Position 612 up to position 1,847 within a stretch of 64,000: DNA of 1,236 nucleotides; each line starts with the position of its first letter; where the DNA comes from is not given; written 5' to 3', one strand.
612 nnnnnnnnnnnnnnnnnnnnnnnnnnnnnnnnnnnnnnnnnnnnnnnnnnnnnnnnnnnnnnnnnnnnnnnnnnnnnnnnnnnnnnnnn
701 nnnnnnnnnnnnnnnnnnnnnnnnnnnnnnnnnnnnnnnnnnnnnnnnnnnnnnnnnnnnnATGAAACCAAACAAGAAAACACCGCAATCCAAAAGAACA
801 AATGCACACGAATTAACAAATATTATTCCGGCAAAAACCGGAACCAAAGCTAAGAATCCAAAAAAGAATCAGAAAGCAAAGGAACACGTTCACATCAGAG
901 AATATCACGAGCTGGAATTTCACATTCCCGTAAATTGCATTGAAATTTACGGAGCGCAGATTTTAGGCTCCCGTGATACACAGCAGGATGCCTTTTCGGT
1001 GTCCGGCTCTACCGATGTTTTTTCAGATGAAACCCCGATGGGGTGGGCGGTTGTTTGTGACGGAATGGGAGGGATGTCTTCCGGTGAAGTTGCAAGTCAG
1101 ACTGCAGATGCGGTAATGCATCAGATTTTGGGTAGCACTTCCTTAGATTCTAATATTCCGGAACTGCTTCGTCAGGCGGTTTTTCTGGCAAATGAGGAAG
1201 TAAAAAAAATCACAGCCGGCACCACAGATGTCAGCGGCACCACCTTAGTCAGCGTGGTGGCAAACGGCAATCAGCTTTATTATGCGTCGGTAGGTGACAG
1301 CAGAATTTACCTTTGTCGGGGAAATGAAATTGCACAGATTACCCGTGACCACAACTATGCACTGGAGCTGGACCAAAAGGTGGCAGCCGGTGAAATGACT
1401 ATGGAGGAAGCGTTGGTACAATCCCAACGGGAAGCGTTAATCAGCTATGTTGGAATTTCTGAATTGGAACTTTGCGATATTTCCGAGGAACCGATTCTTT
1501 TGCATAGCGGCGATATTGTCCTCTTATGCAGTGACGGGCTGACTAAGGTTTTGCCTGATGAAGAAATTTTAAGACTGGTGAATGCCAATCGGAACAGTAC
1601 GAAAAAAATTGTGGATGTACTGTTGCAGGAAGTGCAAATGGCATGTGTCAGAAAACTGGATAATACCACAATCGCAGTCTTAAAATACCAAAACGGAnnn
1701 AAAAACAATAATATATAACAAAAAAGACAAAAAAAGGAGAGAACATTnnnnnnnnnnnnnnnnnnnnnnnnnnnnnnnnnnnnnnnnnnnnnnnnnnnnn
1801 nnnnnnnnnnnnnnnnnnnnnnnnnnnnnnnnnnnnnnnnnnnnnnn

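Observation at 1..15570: Dedicated Ser/Thr phospho-signalling array: 4 kinases, 1 pseudokinase, PP2C, 3 FHA domains and a lipoprotein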

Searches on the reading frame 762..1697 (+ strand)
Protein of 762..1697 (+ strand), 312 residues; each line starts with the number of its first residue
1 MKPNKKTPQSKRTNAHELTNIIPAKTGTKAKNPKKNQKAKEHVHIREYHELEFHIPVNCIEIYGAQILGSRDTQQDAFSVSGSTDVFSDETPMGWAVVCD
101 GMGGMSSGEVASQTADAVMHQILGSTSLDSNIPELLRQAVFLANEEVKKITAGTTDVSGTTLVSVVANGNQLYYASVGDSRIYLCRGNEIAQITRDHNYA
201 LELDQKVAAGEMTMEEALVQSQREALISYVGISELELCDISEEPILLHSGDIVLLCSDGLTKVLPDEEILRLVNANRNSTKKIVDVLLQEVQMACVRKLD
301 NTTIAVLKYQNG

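Call 5: search_protein_families(library=pfam, proteins=[window:762-1697:+], max_evalue=0.01)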
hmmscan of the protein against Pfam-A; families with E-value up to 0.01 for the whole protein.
window:762-1697:+ (312 aa): 3 families
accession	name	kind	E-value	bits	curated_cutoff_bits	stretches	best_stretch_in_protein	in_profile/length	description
PF00481.26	PP2C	-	1.3e-18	68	20.3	2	70-199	11-142/255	Protein phosphatase 2C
PF13672.11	PP2C_2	-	4.2e-09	36.7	24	1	69-268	7-182/209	Protein phosphatase 2C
PF07228.17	SpoIIE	-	4.1e-07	30.6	25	1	96-307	7-189/192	Stage II sporulation protein E (SpoIIE)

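Call 7: find_encoding_contigs(protein=window:762-1697:+, flank=10000, max_places=8)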
Protein window:762-1697:+ (312 aa): no gene with exactly this product is on record in the collection.

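Call 9: find_related_loci(query=window:762-1697:+, collection=genome_contigs, flank=10000)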
Query window:762-1697:+ (312 aa) in genome_contigs; peptide patterns used: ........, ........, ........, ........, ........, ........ (x = any residue, [..] = any of these).
277 stretches matched a pattern; 10 encode a relative of the query (tblastn E <= 1e-3); 10 distinct loci.
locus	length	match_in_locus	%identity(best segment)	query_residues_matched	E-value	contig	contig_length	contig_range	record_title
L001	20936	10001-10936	82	1-312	8e-176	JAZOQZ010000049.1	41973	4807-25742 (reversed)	MAG: Clostridia bacterium isolate T1900045564_YK20190258.MAGScoT_cleanbin_000004 SGB_7926_k141_773365, whole genome shot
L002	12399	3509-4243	42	68-310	1e-56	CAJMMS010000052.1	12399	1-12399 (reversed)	TPA_asm: uncultured bacterium isolate ERR260178-bin.6 genome assembly, contig: NODE_2180_length_12399_cov_6.919232, whol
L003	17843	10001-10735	44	68-310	2e-56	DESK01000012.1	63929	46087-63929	MAG TPA_asm: Lachnospiraceae bacterium UBA3316 UBA3316_contig_570, whole genome shotgun sequence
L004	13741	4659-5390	45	69-310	3e-56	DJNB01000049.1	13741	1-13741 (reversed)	MAG TPA_asm: Lachnoclostridium sp. UBA6475 UBA6475_contig_16062, whole genome shotgun sequence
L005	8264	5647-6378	42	69-310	3e-52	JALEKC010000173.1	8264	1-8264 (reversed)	MAG: Eubacterium sp. isolate SUG77 k141_941737, whole genome shotgun sequence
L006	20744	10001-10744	43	69-310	6e-52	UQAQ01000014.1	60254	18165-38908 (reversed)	uncultured Roseburia sp. isolate UMGS89 genome assembly, contig: NODE_530_length_60254_cov_13.043472, whole genome shotg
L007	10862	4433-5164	43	68-309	2e-51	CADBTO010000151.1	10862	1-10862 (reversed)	MAG: uncultured Lachnospiraceae bacterium isolate RUG14282 genome assembly, contig: RUG14282_asm_151, whole genome shotg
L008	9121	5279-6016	41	69-312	5e-49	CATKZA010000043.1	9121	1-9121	MAG TPA_asm: uncultured Clostridiaceae bacterium isolate MGG07774_1680015456 genome assembly, contig: ERR3199597_5345, w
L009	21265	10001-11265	41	68-310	6e-38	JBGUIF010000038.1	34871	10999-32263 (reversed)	MAG: Anaerobutyricum sp. isolate ruminal_MAG_333 ruminal_MAG_333_contig_0038, whole genome shotgun sequence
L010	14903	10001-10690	34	67-308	2e-33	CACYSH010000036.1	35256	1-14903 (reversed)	MAG: uncultured Ruminococcus sp. isolate RUG12221 genome assembly, contig: RUG12221_asm_36, whole genome shotgun sequenc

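Call 13: search_protein_families(library=pfam, proteins=[L001:5506-6234:+, L001:6254-6805:+, L001:6802-8511:+, L001:8532-10001:+, L001:10979-11611:+, L001:11633-12487:+, L001:12697-14925:+, L001:14939-17023:+, L001:17098-19494:+, L001:4407-5204:-], max_evalue=0.01)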
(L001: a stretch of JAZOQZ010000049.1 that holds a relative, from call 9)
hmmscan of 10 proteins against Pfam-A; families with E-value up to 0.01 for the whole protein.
L001:5506-6234:+ (243 aa): 3 families
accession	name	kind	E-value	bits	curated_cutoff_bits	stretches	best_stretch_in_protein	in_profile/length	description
PF13672.11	PP2C_2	-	3.2e-15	56.7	24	1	13-205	8-183/209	Protein phosphatase 2C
PF00481.26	PP2C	-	8.4e-08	32.6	20.3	1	24-136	28-142/255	Protein phosphatase 2C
PF07228.17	SpoIIE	-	0.00012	22.5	25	1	31-218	5-166/192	Stage II sporulation protein E (SpoIIE)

L001:6254-6805:+ (184 aa): 2 families
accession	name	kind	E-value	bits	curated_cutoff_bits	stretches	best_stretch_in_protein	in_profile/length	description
PF16697.10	Yop-YscD_cpl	-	1.4e-08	35.3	33.2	1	87-176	4-92/94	Inner membrane component of T3SS, cytoplasmic domain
PF00498.31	FHA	-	8e-06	26.6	20.7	1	104-168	3-67/67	FHA domain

L001:6802-8511:+ (570 aa): 5 families
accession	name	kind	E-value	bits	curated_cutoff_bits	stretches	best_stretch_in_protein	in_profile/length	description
PF00092.34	VWA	-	1.1e-14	55.5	23.8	1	85-243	3-163/174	von Willebrand factor type A domain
PF00498.31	FHA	-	2.5e-14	53.9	20.7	1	496-558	1-65/67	FHA domain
PF16697.10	Yop-YscD_cpl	-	3.3e-12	46.9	33.2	1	495-567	18-91/94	Inner membrane component of T3SS, cytoplasmic domain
PF13519.12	VWA_2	-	4.1e-12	47.1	27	1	85-188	2-106/107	von Willebrand factor type A domain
PF13624.11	SurA_N_3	-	0.0053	17.1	27.2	0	423-514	15-114/162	SurA-like N-terminal domain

L001:8532-10001:+ (490 aa): 10 families
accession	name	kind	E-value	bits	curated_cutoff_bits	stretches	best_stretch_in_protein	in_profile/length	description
PF00069.31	Pkinase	-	3.6e-34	118.8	31.7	1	45-314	1-243/263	Protein kinase domain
PF07714.23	PK_Tyr_Ser-Thr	-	1.3e-20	74.3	23.1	1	49-276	5-219/258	Protein tyrosine and serine/threonine kinase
PF00498.31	FHA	-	2.5e-13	50.7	20.7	1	410-477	2-66/67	FHA domain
PF03109.22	ABC1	-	5.8e-07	29.3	22.9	1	135-213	141-218/244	ABC1 atypical kinase-like domain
PF17667.7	Pkinase_fungal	-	1.7e-05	24.2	24.1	1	165-212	289-342/387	Fungal protein kinase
PF16697.10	Yop-YscD_cpl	-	0.00028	21.5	33.2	1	405-471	15-77/94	Inner membrane component of T3SS, cytoplasmic domain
PF01163.29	RIO1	-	0.00032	20.8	22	1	136-207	80-149/187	RIO domain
PF06293.20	Kdo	-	0.0004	20.3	21.3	1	136-210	91-170/207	Lipopolysaccharide kinase (Kdo/WaaP) family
PF01636.29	APH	-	0.00061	20.1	23.2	1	165-210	147-198/239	Phosphotransferase enzyme family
PF14531.12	Kinase-like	-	0.0011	18.7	25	1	164-239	149-218/289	Kinase-like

L001:10979-11611:+ (211 aa): 2 families
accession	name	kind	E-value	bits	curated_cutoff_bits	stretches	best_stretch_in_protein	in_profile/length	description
PF16697.10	Yop-YscD_cpl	-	2.5e-08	34.5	33.2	1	100-189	4-90/94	Inner membrane component of T3SS, cytoplasmic domain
PF00498.31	FHA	-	2.8e-05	24.9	20.7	1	117-183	3-67/67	FHA domain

L001:11633-12487:+ (285 aa): 1 family
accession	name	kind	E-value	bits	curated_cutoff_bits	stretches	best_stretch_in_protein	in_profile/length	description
PF00498.31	FHA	-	2.2e-12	47.6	20.7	1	207-276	2-67/67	FHA domain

L001:12697-14925:+ (743 aa): 6 families
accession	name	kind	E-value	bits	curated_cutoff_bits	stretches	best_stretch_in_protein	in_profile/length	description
PF00069.31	Pkinase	-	8.4e-41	140.5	31.7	1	47-309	2-253/263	Protein kinase domain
PF07714.23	PK_Tyr_Ser-Thr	-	1.7e-25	90.3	23.1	1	105-307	43-248/258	Protein tyrosine and serine/threonine kinase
PF03109.22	ABC1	-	5.7e-08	32.6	22.9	1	136-220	140-221/244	ABC1 atypical kinase-like domain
PF14531.12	Kinase-like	-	0.0011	18.7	25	1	152-239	129-214/289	Kinase-like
PF02653.21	BPD_transp_2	-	0.0037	16.9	26.8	0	490-528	150-188/269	Branched-chain amino acid transport system / permease component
PF06293.20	Kdo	-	0.0096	15.8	21.3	0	137-210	90-166/207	Lipopolysaccharide kinase (Kdo/WaaP) family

L001:14939-17023:+ (695 aa): 1 family
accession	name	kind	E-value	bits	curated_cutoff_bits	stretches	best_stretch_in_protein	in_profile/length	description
PF03793.24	PASTA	-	1.7e-13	50.8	23.2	1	549-611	1-63/64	PASTA domain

L001:17098-19494:+ (799 aa): 8 families
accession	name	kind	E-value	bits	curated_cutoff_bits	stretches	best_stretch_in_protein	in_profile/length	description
PF03793.24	PASTA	-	2.6e-44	149.5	23.2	4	549-609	2-64/64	PASTA domain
PF00069.31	Pkinase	-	2.6e-31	109.4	31.7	1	69-288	2-198/263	Protein kinase domain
PF07714.23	PK_Tyr_Ser-Thr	-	2.3e-15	57.1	23.1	1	129-283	45-201/258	Protein tyrosine and serine/threonine kinase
PF03109.22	ABC1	-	6.6e-07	29.2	22.9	1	159-244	141-225/244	ABC1 atypical kinase-like domain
PF01636.29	APH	-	0.00047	20.4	23.2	1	196-235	159-199/239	Phosphotransferase enzyme family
PF01163.29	RIO1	-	0.0016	18.5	22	1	157-233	77-151/187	RIO domain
PF17667.7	Pkinase_fungal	-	0.0032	16.7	24.1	1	195-224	295-325/387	Fungal protein kinase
PF14531.12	Kinase-like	-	0.0061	16.3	25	1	188-260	146-215/289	Kinase-like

L001:4407-5204:- (265 aa): 1 family
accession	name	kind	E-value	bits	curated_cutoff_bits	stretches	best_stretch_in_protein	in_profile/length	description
PF02811.25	PHP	-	8.2e-18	65.7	26.4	1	4-193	2-163/164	PHP domain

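Call 18: search_protein_families(library=padloc, proteins=[L001:5506-6234:+, L001:6254-6805:+, L001:6802-8511:+, L001:8532-10001:+, window:762-1697:+], max_evalue=0.01)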
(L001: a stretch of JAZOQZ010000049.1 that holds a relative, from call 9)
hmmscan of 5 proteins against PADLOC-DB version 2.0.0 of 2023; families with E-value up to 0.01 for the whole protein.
L001:5506-6234:+ (243 aa): 1 family
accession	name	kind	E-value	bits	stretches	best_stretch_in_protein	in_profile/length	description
PDLC04518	PDC-M21C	-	8.2e-13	46.1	1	6-213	6-205/243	-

L001:6254-6805:+ (184 aa): 0 families

L001:6802-8511:+ (570 aa): 0 families

L001:8532-10001:+ (490 aa): 35 families (the best 25 are shown)
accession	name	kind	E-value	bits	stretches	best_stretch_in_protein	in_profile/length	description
PDLC04138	mad6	-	1e-44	151.5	1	36-307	44-303/659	mads_6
PDLC04042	PD-T4-6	-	1.5e-43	147.6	1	39-315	5-270/292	-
PDLC04053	PD-T4-6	-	6.2e-36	122.4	1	44-323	10-277/311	-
PDLC04060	PD-T4-6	-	1.5e-34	117.7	1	38-311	3-263/486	-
PDLC04045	PD-T4-6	-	1.5e-34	117.5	1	40-325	30-306/350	-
PDLC04044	PD-T4-6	-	2.8e-34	116.8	1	41-332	30-307/372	-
PDLC04047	PD-T4-6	-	1.3e-33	114.4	1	40-261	7-210/327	-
PDLC04054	PD-T4-6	-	1.7e-33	114.5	1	35-331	3-286/347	-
PDLC04039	PD-T4-6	-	1.4e-30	104.7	1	37-401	9-355/458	-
PDLC04043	PD-T4-6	-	3.6e-30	103.4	1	39-261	12-215/452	-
PDLC04057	PD-T4-6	-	7.4e-30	102.3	1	38-319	3-272/443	-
PDLC04050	PD-T4-6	-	6.5e-29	99.1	1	44-261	64-264/480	-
PDLC04051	PD-T4-6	-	3.3e-28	96.9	1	44-314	33-291/476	-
PDLC04048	PD-T4-6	-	1.9e-26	91.3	1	38-262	5-211/354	-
PDLC04062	PD-T4-6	-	4.2e-26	90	1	44-260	33-235/450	-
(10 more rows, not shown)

window:762-1697:+ (312 aa): 0 families

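Call 22: search_protein_families(library=pfam, proteins=[L006:2872-5235:+, L006:14932-17301:+, L006:17337-19049:+, L003:14941-17730:+, L003:4819-6036:+, L003:3668-4453:+, L009:4772-7162:+, L009:11594-12868:+, L010:11695-14568:+, L002:8494-9720:+], max_evalue=0.001)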
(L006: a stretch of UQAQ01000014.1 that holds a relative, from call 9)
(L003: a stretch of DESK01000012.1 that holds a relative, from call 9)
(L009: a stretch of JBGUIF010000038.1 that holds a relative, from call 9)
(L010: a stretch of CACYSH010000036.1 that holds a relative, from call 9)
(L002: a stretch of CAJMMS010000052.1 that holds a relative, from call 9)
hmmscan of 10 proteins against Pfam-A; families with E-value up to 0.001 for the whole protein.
L006:2872-5235:+ (788 aa): 1 family
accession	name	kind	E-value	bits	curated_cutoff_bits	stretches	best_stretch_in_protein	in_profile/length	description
PF19789.6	DUF6273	-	2.2e-50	171.3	23.5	2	135-299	2-171/172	Domain of unknown function (DUF6273)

L006:14932-17301:+ (790 aa): 7 families
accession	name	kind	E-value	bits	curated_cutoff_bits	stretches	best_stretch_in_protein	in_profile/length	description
PF00005.33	ABC_tran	-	2.8e-27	96.4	25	1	256-403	1-137/137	ABC transporter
PF00498.31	FHA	-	3.4e-27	95.1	20.7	2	152-214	2-66/67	FHA domain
PF01061.29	ABC2_membrane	-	7.6e-23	81.6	26.9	1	524-727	2-205/211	ABC-2 type transporter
PF16697.10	Yop-YscD_cpl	-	1e-14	54.9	33.2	1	144-219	12-88/94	Inner membrane component of T3SS, cytoplasmic domain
PF12698.13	ABC2_membrane_3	-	1.5e-13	51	31.6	1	575-779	164-346/347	ABC-2 family transporter protein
PF13304.12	AAA_21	-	4.6e-10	40.5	27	1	369-433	232-298/304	AAA domain, putative AbiEii toxin, Type IV TA system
PF02463.25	SMC_N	-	4.3e-07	30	40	1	265-445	23-209/220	RecF/RecN/SMC N terminal domain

L006:17337-19049:+ (571 aa): 2 families
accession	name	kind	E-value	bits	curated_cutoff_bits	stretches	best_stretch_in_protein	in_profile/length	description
PF04886.17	PT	-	8.5e-08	32.1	26.2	0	230-256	10-36/36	PT disordered repeat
PF16820.11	PKD_3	-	2.1e-06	27.9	26.3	1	335-383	15-60/68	PKD-like domain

L003:14941-17730:+ (930 aa): 2 families
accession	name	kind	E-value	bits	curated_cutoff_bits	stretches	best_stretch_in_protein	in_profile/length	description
PF18439.7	zf_UBZ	-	1.7e-09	37.6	25.6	0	640-653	2-15/32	Ubiquitin-Binding Zinc Finger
PF00096.32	zf-C2H2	-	4.7e-06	27.2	25.2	0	641-653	1-13/23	Zinc finger, C2H2 type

L003:4819-6036:+ (406 aa): 1 family
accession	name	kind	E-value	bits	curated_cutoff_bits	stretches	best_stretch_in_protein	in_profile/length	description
PF02595.20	Gly_kinase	-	1.8e-136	455.4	23.3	1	35-405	2-371/372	Glycerate kinase family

L003:3668-4453:+ (262 aa): 1 family
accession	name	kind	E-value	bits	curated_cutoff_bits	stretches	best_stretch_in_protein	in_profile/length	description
PF00882.24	Zn_dep_PLPC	-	2.3e-12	47.6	26.8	1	6-160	1-154/167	Zinc dependent phospholipase C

L009:4772-7162:+ (797 aa): 7 families
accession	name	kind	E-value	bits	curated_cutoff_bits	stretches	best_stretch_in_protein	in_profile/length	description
PF00498.31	FHA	-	3.9e-28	98.1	20.7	2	169-232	1-66/67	FHA domain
PF00005.33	ABC_tran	-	5.7e-27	95.4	25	1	272-419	1-137/137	ABC transporter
PF01061.29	ABC2_membrane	-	4.4e-20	72.6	26.9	1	533-718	2-184/211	ABC-2 type transporter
PF16697.10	Yop-YscD_cpl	-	5.5e-15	55.8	33.2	1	163-232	13-83/94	Inner membrane component of T3SS, cytoplasmic domain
PF13304.12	AAA_21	-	9.4e-12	46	27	1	375-449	222-298/304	AAA domain, putative AbiEii toxin, Type IV TA system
PF12698.13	ABC2_membrane_3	-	5.1e-10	39.4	31.6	1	553-778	135-341/347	ABC-2 family transporter protein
PF02463.25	SMC_N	-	8.3e-08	32.4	40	1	281-461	23-209/220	RecF/RecN/SMC N terminal domain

L009:11594-12868:+ (425 aa): 0 families

L010:11695-14568:+ (958 aa): 7 families
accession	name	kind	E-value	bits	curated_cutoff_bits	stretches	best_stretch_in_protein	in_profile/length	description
PF13306.12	LRR_5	-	7.3e-66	220.3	27.7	2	522-635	16-127/127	BspA type Leucine rich repeat region (6 copies)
PF00069.31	Pkinase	-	5.8e-30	105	31.7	1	58-315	4-252/263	Protein kinase domain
PF07714.23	PK_Tyr_Ser-Thr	-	2.6e-17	63.4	23.1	1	116-284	43-216/258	Protein tyrosine and serine/threonine kinase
PF13855.12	LRR_8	-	6.3e-05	23.1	27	0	687-727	11-52/61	Leucine rich repeat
PF06293.20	Kdo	-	0.00013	21.9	21.3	1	148-223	90-171/207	Lipopolysaccharide kinase (Kdo/WaaP) family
PF03109.22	ABC1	-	0.00015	21.5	22.9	1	148-228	141-221/244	ABC1 atypical kinase-like domain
PF01163.29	RIO1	-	0.0002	21.5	22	1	148-230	79-160/187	RIO domain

L002:8494-9720:+ (409 aa): 1 family
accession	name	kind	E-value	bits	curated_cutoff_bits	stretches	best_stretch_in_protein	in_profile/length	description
PF00498.31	FHA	-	9.8e-09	36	20.7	1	330-380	1-50/67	FHA domain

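Call 36: search_solved_structures(query=window:762-1697:+, max_evalue=0.001)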
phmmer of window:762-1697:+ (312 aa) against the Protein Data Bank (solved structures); distinct sequences matched with E-value up to 0.001: 34.
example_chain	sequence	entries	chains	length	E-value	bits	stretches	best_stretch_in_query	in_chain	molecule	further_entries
5d2u_A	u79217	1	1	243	2.3e-24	89.7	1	86-282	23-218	Protein serin-threonin phosphatase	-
2j82_A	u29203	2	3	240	3.2e-24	89.3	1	86-282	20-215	PROTEIN SERINE-THREONINE PHOSPHATASE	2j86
5iti_A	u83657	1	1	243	3.2e-24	89.2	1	86-282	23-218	Protein serin-threonin phosphatase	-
2y09_A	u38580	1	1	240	4.1e-23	85.6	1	86-282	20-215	PROTEIN SERIN-THREONIN PHOSPHATASE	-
2xzv_A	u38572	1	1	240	4.1e-23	85.6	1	86-282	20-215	PROTEIN SERIN-THREONIN PHOSPHATASE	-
6jkv_A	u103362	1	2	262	1.4e-21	80.6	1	85-272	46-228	PppA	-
5f1m_A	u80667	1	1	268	5.7e-18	68.7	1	65-274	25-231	Phosphorylated protein phosphatase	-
6ihl_A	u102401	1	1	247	1.3e-17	67.6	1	81-274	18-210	Phosphorylated protein phosphatase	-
6ihs_A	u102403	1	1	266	1.3e-17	67.5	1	77-274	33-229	Phosphorylated protein phosphatase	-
6ihr_A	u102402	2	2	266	1.5e-17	67.4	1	79-274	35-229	Phosphorylated protein phosphatase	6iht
1txo_A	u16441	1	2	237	2.3e-17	66.8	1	97-274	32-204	Putative Bacterial Enzyme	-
2cm1_A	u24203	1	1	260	2.7e-17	66.5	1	97-274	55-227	SERINE THREONINE PROTEIN PHOSPHATASE PSTP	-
6ihw_A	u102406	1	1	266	3.8e-17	66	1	79-274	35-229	Phosphorylated protein phosphatase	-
6ihv_A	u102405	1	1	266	6.8e-17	65.2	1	79-274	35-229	Phosphorylated protein phosphatase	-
6ihu_A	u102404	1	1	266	9.9e-17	64.7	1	79-274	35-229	Phosphorylated protein phosphatase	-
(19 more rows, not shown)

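Call 38: search_solved_structures(query=L001:6802-8511:+, max_evalue=0.01)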
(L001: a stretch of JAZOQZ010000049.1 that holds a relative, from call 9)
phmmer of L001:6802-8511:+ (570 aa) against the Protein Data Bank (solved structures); distinct sequences matched with E-value up to 0.01: 17.
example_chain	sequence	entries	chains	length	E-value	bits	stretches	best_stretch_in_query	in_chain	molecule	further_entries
1uht_A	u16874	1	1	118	4.8e-06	28.8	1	494-562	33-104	expressed protein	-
2lc1_A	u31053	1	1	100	7.7e-06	28.1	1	482-564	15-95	Putative uncharacterized protein TB39.8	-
3po8_A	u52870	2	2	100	7.9e-06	28.1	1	482-564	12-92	Putative uncharacterized protein TB39.8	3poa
2aff_A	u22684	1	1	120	1.9e-05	26.8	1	494-559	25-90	Antigen KI-67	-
1r21_A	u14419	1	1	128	2.3e-05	26.6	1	494-559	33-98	Antigen Ki-67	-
3oun_A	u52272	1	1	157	3e-05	26.2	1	481-564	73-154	Putative uncharacterized protein TB39.8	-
5a8i_A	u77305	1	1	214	5.7e-05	25.3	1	465-561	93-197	ARNA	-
8s05_C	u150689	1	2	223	6.3e-05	25.1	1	465-560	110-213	Conserved protein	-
1g6g_A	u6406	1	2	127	0.00099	21.2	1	497-560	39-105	PROTEIN KINASE RAD53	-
1j4o_A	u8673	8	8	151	0.0015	20.6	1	497-560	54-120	PROTEIN KINASE SPK1 | Serine/threonine-protein kinase RAD53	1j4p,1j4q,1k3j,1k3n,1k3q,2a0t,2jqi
1g3g_A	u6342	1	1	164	0.0018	20.3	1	497-560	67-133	PROTEIN KINASE SPK1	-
3gqs_A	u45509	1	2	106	0.0019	20.2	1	494-567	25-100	Adenylate cyclase-like protein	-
6hc1_A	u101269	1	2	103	0.0031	19.6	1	494-546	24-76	GGDEF domain protein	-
6hc0_B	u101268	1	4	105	0.0032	19.5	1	494-547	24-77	GGDEF domain protein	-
5t2s_A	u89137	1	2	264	0.0045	19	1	497-560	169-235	DDK kinase regulatory subunit DBF4,Serine/threonine-protein kinase RAD53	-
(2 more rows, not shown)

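Call 43: search_protein_families(library=ncbifam, proteins=[window:762-1697:+, L001:5506-6234:+, L001:6802-8511:+], max_evalue=0.001)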
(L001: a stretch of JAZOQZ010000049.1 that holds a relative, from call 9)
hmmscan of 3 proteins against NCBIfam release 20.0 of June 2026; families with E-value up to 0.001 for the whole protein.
window:762-1697:+ (312 aa): 2 families
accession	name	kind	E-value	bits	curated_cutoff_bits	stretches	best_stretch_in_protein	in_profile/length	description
NF033484.1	Stp1_PP2C_phos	equivalog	5.3e-45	153.7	230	1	85-307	16-231/232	Stp1/IreP family PP2C-type Ser/Thr phosphatase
NF011149.0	PRK14559.1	equivalog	1.9e-20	73.2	374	1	93-261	411-581/642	serine/threonine phosphatase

L001:5506-6234:+ (243 aa): 2 families
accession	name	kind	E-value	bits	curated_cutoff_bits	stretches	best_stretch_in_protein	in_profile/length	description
NF033484.1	Stp1_PP2C_phos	equivalog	9.6e-53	179.1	230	1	11-238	4-228/232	Stp1/IreP family PP2C-type Ser/Thr phosphatase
NF011149.0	PRK14559.1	equivalog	1.7e-27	96.5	374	1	22-240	403-628/642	serine/threonine phosphatase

L001:6802-8511:+ (570 aa): 5 families
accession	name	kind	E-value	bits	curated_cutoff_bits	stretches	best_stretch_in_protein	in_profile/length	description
NF049868.1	FhaB_Rv0019c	equivalog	5.4e-14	52.5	125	1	421-562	17-154/158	FHA domain-containing protein FhaB/FipA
TIGR03436.1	acidobact_VWFA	subfamily_domain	7.1e-13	48.7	81.25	1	57-272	41-296/324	VWA domain-containing protein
NF052573.1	HisKinEspAMyxo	equivalog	1.9e-07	29.5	1400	1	496-561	48-113/755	serine histidine kinase EspA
NF033760.1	gliding_GltG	equivalog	7.3e-07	28.1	650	1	498-564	28-94/650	adventurous gliding motility protein GltG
TIGR03354.1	VI_FHA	hypoth_equivalog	1e-05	25.6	120.25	1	496-561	26-96/420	type VI secretion system-associated FHA domain protein TagH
